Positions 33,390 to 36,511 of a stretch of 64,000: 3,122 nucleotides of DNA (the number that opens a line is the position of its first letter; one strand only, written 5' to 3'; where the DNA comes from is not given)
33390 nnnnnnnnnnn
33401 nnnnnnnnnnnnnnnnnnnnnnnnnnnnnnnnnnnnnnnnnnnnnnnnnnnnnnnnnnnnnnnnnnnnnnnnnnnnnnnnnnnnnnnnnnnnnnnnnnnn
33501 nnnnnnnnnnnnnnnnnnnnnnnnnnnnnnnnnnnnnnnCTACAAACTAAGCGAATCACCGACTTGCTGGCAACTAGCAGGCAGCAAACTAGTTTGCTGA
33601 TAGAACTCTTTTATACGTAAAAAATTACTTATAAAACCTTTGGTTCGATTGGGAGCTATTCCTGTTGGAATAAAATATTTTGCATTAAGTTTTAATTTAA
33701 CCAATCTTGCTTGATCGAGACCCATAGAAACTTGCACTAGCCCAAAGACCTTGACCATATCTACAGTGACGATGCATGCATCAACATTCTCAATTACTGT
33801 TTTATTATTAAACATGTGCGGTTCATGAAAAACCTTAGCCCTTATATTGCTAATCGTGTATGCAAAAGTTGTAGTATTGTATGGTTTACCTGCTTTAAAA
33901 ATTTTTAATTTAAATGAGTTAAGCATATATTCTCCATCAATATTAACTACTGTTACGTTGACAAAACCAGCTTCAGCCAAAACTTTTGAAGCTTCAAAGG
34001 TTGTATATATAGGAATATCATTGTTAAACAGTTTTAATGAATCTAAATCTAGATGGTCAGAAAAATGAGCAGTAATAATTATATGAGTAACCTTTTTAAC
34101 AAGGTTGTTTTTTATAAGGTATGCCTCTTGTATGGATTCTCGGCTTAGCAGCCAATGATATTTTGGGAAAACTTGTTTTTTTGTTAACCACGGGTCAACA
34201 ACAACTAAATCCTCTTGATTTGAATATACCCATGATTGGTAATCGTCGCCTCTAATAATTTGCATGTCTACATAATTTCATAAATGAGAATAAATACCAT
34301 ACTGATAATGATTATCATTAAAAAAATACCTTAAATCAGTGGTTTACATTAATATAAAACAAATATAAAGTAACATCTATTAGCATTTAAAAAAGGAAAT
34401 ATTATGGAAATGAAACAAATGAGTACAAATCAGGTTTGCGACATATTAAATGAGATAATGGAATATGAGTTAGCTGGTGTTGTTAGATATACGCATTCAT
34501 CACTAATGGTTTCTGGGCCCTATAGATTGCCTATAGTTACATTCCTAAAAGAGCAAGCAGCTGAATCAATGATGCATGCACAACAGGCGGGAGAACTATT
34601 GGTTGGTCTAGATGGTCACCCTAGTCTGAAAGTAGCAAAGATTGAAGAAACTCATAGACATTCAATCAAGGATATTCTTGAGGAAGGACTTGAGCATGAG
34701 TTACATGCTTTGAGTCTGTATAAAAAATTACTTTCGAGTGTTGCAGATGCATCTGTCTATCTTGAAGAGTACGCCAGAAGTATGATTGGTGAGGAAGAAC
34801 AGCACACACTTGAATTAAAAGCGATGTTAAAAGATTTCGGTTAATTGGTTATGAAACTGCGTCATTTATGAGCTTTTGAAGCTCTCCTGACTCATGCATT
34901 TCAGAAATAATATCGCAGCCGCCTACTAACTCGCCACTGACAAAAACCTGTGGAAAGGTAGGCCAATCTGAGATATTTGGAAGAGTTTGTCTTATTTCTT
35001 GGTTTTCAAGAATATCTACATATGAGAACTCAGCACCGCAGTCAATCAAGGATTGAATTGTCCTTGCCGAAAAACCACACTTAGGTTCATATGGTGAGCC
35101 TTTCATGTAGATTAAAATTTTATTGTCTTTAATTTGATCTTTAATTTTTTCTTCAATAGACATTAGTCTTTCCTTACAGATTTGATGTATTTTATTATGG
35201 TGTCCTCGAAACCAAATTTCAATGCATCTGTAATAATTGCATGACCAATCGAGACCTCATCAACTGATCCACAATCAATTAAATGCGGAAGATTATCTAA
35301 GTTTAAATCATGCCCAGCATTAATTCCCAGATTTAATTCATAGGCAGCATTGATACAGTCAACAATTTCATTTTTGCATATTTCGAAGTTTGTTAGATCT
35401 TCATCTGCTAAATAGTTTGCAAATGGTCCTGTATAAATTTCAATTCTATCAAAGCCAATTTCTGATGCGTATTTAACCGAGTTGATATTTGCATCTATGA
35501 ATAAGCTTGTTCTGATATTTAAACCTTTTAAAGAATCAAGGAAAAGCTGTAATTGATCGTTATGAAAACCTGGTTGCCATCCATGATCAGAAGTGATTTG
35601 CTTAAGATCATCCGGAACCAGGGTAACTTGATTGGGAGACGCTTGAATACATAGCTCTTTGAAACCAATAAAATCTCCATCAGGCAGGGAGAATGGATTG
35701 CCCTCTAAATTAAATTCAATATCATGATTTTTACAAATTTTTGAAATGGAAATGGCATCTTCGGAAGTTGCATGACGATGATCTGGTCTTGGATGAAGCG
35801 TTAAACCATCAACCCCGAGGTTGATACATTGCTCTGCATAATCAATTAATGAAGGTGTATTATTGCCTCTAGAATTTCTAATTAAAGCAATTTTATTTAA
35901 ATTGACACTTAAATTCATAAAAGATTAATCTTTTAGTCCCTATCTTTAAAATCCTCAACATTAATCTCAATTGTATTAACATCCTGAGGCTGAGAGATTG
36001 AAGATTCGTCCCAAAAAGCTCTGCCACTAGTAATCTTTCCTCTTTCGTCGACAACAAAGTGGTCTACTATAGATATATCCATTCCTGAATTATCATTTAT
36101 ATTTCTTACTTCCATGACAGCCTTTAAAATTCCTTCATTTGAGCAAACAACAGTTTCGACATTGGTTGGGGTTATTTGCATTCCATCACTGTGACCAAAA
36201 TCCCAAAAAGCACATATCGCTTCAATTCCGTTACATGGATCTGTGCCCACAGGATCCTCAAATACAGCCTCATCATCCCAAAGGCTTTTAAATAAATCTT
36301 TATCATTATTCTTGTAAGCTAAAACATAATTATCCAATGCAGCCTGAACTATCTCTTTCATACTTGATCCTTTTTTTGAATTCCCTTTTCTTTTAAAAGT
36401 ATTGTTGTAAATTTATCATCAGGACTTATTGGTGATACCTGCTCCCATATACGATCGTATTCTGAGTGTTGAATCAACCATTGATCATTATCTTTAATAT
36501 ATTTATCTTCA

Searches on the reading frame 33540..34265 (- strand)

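Call 23: search_protein_families(library=pfam, proteins=[window:33540-34265:-])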
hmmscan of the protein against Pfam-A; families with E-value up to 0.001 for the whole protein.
window:33540-34265:- (241 aa): 1 family
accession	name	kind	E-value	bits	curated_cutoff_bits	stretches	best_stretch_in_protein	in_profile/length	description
PF13483.12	Lactamase_B_3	-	9.5e-08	32.6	24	1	10-201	8-159/160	Beta-lactamase superfamily domain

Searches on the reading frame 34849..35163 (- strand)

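Call 69: search_protein_families(library=pfam, max_evalue=0.01, proteins=[window:34849-35163:-])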
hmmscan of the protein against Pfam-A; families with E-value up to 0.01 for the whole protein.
window:34849-35163:- (104 aa): 1 family
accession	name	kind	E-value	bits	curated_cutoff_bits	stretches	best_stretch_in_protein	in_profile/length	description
PF00462.30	Glutaredoxin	-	4.3e-19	68.9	22.9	1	16-80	1-60/60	Glutaredoxin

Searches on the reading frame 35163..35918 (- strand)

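Call 23: search_protein_families(library=pfam, proteins=[window:35163-35918:-])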
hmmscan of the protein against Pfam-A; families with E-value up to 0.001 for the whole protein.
window:35163-35918:- (251 aa): 1 family
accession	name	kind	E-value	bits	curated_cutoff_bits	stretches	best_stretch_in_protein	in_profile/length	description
PF03740.19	PdxJ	-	1e-65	221.6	24.5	1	2-246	1-232/234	Pyridoxal phosphate biosynthesis protein PdxJ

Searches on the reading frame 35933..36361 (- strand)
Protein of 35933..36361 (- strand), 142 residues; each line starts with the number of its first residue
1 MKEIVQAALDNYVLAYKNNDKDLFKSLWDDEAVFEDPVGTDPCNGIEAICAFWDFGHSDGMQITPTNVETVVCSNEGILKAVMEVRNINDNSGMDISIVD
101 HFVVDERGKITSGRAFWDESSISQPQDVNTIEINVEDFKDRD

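Call 49: search_protein_families(library=ncbifam, max_evalue=0.01, proteins=[window:35933-36361:-])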
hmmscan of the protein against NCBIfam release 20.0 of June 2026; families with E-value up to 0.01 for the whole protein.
window:35933-36361:- (142 aa): 1 family
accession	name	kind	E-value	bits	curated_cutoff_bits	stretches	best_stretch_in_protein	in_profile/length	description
TIGR02960.1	SigX5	hypoth_equivalog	0.0093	15.2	264.75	1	6-67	207-270/322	RNA polymerase sigma-70 factor, TIGR02960 family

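Call 69: search_protein_families(library=pfam, max_evalue=0.01, proteins=[window:35933-36361:-])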
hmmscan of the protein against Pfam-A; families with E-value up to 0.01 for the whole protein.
window:35933-36361:- (142 aa): 4 families
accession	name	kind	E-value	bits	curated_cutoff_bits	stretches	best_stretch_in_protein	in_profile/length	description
PF12680.13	SnoaL_2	-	3.5e-10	40.8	27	1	11-112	3-101/102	SnoaL-like domain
PF02136.26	NTF2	-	0.00024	22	21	1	5-91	2-87/116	Nuclear transport factor 2 (NTF2) domain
PF14534.12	DUF4440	-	0.0019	19.1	25.2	1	7-90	3-84/107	Domain of unknown function (DUF4440)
PF13474.12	SnoaL_3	-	0.0043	17.8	22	1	5-73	1-71/121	SnoaL-like domain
